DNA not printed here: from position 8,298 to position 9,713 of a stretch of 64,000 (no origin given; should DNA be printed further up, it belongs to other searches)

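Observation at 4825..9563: Two diverged paralogs of an uncharacterised family in separate low-GC patches 2.6 kb apart on opposite strands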

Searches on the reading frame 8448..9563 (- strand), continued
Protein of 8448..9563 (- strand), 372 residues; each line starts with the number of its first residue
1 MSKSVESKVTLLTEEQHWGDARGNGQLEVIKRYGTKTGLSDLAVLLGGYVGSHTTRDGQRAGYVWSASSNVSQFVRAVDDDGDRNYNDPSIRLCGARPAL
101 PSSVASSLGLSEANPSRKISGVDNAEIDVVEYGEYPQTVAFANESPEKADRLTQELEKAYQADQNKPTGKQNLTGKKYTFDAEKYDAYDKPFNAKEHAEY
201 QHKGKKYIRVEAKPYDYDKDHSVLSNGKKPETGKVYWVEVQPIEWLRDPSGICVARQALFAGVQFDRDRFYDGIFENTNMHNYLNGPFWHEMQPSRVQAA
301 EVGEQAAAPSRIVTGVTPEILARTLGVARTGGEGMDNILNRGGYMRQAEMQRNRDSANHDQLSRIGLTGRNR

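Call 44: find_encoding_contigs(protein=P0142, flank=10000, max_places=3)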
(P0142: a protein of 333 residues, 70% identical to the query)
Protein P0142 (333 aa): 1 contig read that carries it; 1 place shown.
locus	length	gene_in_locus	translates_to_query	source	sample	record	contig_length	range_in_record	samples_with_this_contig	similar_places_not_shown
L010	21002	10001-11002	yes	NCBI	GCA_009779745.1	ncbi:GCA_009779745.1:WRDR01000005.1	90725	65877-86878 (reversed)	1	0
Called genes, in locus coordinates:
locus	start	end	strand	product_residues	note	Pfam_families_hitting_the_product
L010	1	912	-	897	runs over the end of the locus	PF01326:PPDK_N, PF00391:PEP-utilizers, PF02896:PEP-utilizers_C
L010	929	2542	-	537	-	PF00587:tRNA-synt_2b, PF03129:HGTP_anticodon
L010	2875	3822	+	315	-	PF00890:FAD_binding_2 (faint), PF01134:GIDA (faint), PF01266:DAO (faint), PF01946:Thi4 (faint), PF07992:Pyr_redox_2, PF12831:FAD_oxidored (faint), PF13738:Pyr_redox_3, PF00070:Pyr_redox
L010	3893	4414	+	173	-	PF03703:bPH_2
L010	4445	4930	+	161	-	PF04386:SspB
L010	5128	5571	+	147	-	PF13302:Acetyltransf_3, PF00583:Acetyltransf_1, PF13508:Acetyltransf_7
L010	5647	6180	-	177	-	PF09918:DUF2148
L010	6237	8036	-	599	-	PF02771:Acyl-CoA_dh_N, PF02770:Acyl-CoA_dh_M, PF00441:Acyl-CoA_dh_1, PF08028:Acyl-CoA_dh_2, PF22924:ACOX_C_alpha1, PF12806:Acyl-CoA_dh_C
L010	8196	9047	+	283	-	-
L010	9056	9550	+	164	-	-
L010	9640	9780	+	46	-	-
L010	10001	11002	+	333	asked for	PF00078:RVT_1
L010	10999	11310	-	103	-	PF21716:dnstrm_HI1420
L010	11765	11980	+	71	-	-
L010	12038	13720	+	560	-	-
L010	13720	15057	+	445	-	PF13203:DUF2201_N, PF09967:DUF2201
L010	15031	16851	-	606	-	PF13522:GATase_6, PF13537:GATase_7, PF01380:SIS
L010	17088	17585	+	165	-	PF00572:Ribosomal_L13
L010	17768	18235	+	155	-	PF00380:Ribosomal_S9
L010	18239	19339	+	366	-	PF02086:MethyltransfD12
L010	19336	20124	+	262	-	PF01061:ABC2_membrane, PF12698:ABC2_membrane_3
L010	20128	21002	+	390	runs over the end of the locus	PF00202:Aminotran_3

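Call 50: search_protein_families(library=pfam, alignment_id=A2, max_evalue=10)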
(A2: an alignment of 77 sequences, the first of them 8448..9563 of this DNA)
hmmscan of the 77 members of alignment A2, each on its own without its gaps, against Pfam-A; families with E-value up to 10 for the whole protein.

A. member 1, window:8448-9563:- (372 aa): 1 family
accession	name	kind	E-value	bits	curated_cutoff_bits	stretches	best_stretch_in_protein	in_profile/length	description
PF25076.1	LIM_FHL2-3_N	-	0.91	10.2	35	1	204-215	11-22/28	FHL2/3 N-terminal LIM domain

B. families by the number of members that match (of 77 scanned): 27 families (the first 25 are shown)
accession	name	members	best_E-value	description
PF02464.23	CinA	8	0.0077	Competence-damaged protein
PF04945.19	YHS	3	0.026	YHS domain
PF14864.11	Alkyl_sulf_C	2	0.0024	Alkyl sulfatase C-terminal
PF19789.6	DUF6273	2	0.003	Domain of unknown function (DUF6273)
PF24044.1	DUF7353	2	0.025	Domain of unknown function (DUF7353)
PF05438.17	TRH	2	0.055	Thyrotropin-releasing hormone (TRH)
PF20776.3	SLS1_N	2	0.12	SLS1 protein N-terminal domain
PF05592.18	Bac_rhamnosid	2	0.13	Bacterial alpha-L-rhamnosidase concanavalin-like domain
PF08278.16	DnaG_DnaB_bind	1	0.02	DNA primase DnaG DnaB-binding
PF00428.24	Ribosomal_60s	1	0.021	60s Acidic ribosomal protein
PF14889.11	PBP-Tp47_a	1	0.022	Penicillin-binding protein Tp47 domain a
PF05700.16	BCAS2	1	0.033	Breast carcinoma amplified sequence 2 (BCAS2)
PF08950.16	DUF1861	1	0.053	Protein of unknown function (DUF1861)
PF08711.16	Med26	1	0.081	TFIIS helical bundle-like domain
PF13144.11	ChapFlgA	1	0.082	Chaperone for flagella basal body P-ring formation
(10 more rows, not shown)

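Call 51: search_solved_structures(query=A2, max_evalue=10)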
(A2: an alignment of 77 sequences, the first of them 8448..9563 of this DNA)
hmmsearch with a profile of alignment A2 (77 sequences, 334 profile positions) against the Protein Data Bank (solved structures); distinct sequences matched with E-value up to 10: 2.
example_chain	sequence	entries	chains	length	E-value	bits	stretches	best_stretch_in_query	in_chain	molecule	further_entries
3oyo_A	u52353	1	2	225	0.11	15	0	170-196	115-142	hemopexin fold protein CP4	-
6ix1_A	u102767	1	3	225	2.5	10.5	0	174-206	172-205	2S Albumin protein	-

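Call 52: fold_search(model_id=the predicted structure, library=viral)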
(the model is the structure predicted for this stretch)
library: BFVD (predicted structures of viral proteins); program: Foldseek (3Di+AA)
matches with E <= 10: 299; with E <= 0.001: 0
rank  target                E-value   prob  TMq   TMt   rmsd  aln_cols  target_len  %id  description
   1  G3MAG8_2              7.9e-02  0.04  0.10  0.05  28.4       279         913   12  Gp427 [Bacillus phage G]
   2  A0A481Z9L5            1.7e-01  0.07  0.13  0.18  16.6       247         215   10  START domain protein [Pithovirus LCPAC304]
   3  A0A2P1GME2            2.2e-01  0.08  0.08  0.04  20.1       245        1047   10  ORF1a [Wenling rattails astrovirus 4]
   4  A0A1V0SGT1            2.6e-01  0.06  0.09  0.17  16.2       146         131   14  Uncharacterized protein [Hokovirus HKV1]
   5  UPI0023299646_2       3.7e-01  0.02  0.07  0.04  25.3       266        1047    9  (no name look-up for this kind of identifier)
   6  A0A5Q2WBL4            3.9e-01  0.03  0.08  0.14  15.3       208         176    8  (no name in the UniProt tables at hand)
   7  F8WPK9                4.6e-01  0.10  0.11  0.24  13.7       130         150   13  (no name in the UniProt tables at hand)
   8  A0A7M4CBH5            4.9e-01  0.02  0.08  0.10  22.3       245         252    8  NS3 [uncultured densovirus]
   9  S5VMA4                5.2e-01  0.04  0.09  0.15  23.0       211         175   13  Uncharacterized protein [Pseudomonas phage PaBG]
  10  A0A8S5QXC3            5.9e-01  0.08  0.11  0.22  14.4       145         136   12  Uncharacterized protein [Myoviridae sp. ctcPl3]
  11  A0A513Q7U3            6.2e-01  0.06  0.08  0.07  19.6       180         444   10  ORF1a (Fragment) [Porcine astrovirus 1]
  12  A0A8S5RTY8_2          6.2e-01  0.05  0.09  0.04  19.7       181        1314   12  RecD-like protein [Siphoviridae sp. gcode 4]
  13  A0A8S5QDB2            6.6e-01  0.08  0.08  0.19  14.6        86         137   17  YopX protein [Siphoviridae sp. ctbvd11]
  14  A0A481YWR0            6.6e-01  0.02  0.07  0.10  17.1       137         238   13  Uncharacterized protein [Marseillevirus LCMAC201]
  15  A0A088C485            7.0e-01  0.01  0.09  0.10  21.4       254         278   12  (no name in the UniProt tables at hand)
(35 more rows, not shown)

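Call 58: list_cluster_members(proteins=[P0001, P0002, P0063, P0028, P0173, P0156, P0165, P0170, P0237, P0203])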
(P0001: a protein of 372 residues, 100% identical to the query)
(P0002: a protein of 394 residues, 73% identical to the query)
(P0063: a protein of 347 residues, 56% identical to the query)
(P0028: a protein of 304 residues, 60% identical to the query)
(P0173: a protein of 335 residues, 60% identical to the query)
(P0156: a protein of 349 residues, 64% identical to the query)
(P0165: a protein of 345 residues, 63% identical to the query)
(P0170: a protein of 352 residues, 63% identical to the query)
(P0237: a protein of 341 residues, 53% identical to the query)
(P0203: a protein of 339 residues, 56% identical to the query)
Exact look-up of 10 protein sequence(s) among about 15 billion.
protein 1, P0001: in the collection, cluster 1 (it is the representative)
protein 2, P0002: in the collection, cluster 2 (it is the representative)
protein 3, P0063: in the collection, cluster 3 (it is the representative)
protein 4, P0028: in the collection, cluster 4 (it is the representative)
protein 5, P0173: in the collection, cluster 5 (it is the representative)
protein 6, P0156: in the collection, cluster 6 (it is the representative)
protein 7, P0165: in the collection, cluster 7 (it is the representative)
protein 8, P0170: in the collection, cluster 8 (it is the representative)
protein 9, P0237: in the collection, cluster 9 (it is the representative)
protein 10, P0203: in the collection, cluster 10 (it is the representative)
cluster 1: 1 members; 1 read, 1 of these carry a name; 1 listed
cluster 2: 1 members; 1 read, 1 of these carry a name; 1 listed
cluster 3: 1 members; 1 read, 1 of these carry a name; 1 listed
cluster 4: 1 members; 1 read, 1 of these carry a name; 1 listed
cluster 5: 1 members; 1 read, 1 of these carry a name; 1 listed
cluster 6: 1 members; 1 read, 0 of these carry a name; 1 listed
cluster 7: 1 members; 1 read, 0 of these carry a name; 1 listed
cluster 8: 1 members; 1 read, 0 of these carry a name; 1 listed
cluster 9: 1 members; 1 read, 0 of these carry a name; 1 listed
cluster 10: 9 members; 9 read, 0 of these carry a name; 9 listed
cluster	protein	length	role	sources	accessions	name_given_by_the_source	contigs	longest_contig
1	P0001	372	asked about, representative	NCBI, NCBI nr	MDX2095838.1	MAG: hypothetical protein SFW64_07885 [Alphaproteobacteria bacterium] | hypothetical protein [Alphaproteobacteria bacterium]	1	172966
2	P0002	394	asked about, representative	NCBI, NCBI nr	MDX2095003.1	MAG: hypothetical protein SFW64_03590 [Alphaproteobacteria bacterium] | hypothetical protein [Alphaproteobacteria bacterium]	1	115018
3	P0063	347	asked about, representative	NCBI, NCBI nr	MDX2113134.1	MAG: hypothetical protein SFW63_05335 [Alphaproteobacteria bacterium] | hypothetical protein [Alphaproteobacteria bacterium]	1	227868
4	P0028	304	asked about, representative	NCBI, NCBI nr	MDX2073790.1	MAG: hypothetical protein SFX19_05425 [Alphaproteobacteria bacterium] | hypothetical protein [Alphaproteobacteria bacterium]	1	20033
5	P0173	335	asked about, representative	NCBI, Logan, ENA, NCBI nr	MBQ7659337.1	MAG: group II intron reverse transcriptase domain-containing protein [Alphaproteobacteria ... | group II intron reverse transcriptase domain-containing protein [Alphaproteobacteria ...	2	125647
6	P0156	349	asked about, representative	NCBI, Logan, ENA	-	-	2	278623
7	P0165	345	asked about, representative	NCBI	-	-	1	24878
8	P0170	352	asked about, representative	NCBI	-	-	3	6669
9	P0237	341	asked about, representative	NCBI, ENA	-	-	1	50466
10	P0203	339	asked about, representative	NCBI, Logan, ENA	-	-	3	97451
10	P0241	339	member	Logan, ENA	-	-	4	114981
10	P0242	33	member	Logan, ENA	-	-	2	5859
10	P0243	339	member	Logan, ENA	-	-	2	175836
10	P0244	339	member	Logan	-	-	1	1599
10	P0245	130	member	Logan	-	-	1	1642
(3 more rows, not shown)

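Call 61: search_protein_families(library=pfam, proteins=[P0058, P0070, P0074, P0084, P0083, P0086, P0096, P0073, P0077, P0040], max_evalue=1)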
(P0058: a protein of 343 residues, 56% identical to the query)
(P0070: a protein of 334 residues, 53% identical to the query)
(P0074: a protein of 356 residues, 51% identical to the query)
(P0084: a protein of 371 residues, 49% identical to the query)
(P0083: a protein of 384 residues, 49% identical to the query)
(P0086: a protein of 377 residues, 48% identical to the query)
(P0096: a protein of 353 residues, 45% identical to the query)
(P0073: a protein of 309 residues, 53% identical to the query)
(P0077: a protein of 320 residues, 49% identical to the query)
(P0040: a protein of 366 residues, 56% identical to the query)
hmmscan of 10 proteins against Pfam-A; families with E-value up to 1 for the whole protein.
P0058 (343 aa): 1 family
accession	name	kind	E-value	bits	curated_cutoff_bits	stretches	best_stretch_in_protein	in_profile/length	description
PF19789.6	DUF6273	-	0.003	17.9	23.5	1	241-280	21-58/172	Domain of unknown function (DUF6273)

P0070 (334 aa): 0 families

P0074 (356 aa): 0 families

P0084 (371 aa): 0 families

P0083 (384 aa): 0 families

P0086 (377 aa): 1 family
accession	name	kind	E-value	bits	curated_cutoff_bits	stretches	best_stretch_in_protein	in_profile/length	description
PF05190.23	MutS_IV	-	0.1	13.3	22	1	66-116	31-76/92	MutS family domain IV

P0096 (353 aa): 0 families

P0073 (309 aa): 0 families

P0077 (320 aa): 0 families

P0040 (366 aa): 0 families
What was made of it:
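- On DUF6273 (PF19789): 2 of 77 members hit (calls 50, 61).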

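Call 62: search_dna_similar(query=window:8448-9563:-, collection=phages, mode=protein, max_evalue=0.01)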
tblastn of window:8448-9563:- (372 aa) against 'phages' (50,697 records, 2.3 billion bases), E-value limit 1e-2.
No match.

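Call 65: find_related_loci(query=A2, collection=metagenome_contigs, flank=10000)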
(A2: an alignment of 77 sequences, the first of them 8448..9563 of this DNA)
Query A2 (372 aa) in metagenome_contigs; peptide patterns used: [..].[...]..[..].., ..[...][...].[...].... (x = any residue, [..] = any of these).
600 stretches matched a pattern (row limit reached: there are more); 107 encode a relative of the query (tblastn E <= 1e-3); the best 80 are kept; 80 distinct loci.
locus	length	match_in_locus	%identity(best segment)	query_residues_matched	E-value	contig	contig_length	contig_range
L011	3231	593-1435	65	9-308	2e-120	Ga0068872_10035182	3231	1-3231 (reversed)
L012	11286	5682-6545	59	2-308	4e-109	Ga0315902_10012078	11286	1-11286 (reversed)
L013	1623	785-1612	59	9-308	6e-109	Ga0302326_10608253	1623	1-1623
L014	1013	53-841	60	8-296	7e-110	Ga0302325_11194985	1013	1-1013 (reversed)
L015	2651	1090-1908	56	9-296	2e-96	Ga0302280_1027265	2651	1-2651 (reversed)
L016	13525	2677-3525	54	3-313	2e-92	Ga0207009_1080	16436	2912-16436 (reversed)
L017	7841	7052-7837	56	9-285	1e-91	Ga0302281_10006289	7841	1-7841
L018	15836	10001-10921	52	5-331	1e-90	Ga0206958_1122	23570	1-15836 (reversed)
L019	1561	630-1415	55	10-296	4e-94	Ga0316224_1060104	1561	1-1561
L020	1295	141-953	53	8-293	2e-91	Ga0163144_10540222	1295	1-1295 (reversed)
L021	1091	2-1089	54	9-308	1e-88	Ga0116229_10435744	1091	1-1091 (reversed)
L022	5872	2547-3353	47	2-293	1e-72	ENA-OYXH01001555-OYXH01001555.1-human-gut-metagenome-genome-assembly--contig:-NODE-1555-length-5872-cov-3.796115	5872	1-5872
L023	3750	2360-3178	46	1-296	2e-72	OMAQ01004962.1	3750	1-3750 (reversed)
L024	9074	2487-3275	47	8-293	5e-72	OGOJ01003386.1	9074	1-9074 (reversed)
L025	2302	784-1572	47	8-293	3e-73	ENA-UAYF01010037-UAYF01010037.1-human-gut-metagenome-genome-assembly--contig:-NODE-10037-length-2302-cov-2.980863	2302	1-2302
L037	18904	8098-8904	47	2-293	2e-69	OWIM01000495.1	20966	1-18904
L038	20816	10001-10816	46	2-296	2e-69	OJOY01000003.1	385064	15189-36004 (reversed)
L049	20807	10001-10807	46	2-293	5e-66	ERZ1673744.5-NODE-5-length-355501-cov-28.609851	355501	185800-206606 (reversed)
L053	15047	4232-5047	45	5-302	2e-64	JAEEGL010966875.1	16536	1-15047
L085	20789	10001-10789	43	10-298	4e-56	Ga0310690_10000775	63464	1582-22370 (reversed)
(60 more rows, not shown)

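Call 71: search_protein_representatives(alignment_id=A2)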
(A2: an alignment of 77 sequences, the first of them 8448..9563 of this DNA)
Query: 77 sequences, 334 profile positions. Proteins with E-value up to 0.001 (for the whole library): 2328; up to 1e-10: 1561; up to 1e-30: 770. The best 150 are listed.
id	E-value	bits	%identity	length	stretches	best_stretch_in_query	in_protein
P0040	9.2e-143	492.0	-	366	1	5-303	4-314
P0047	1.8e-142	491.0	-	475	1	8-311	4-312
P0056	1.2e-130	452.2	-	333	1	8-314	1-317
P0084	7.6e-129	446.2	-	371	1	5-318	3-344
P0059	5.5e-125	433.5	-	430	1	1-298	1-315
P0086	3.0e-124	431.1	-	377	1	5-313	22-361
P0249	8.3e-122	423.1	-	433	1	10-283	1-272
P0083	8.8e-120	416.4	-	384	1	5-312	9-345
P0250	2.2e-119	415.1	-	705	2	9-281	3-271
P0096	3.6e-117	407.8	-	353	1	1-306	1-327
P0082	3.0e-114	398.2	-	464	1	1-322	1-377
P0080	3.9e-114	397.9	-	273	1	42-300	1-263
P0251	1.3e-113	396.1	-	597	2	11-278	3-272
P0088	5.2e-113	394.2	-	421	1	9-285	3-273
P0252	2.2e-111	388.8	-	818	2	10-306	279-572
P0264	1.2e-89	317.3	-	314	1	10-299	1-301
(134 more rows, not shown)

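Call 85: find_encoding_contigs(protein=P0264, flank=10000, max_places=3)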
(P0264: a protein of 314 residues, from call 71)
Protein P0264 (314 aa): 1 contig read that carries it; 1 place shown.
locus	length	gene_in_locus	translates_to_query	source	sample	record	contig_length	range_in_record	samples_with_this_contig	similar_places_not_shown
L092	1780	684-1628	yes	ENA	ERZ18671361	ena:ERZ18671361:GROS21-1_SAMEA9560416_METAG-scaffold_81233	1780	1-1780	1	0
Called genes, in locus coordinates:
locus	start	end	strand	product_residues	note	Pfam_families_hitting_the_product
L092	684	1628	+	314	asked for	-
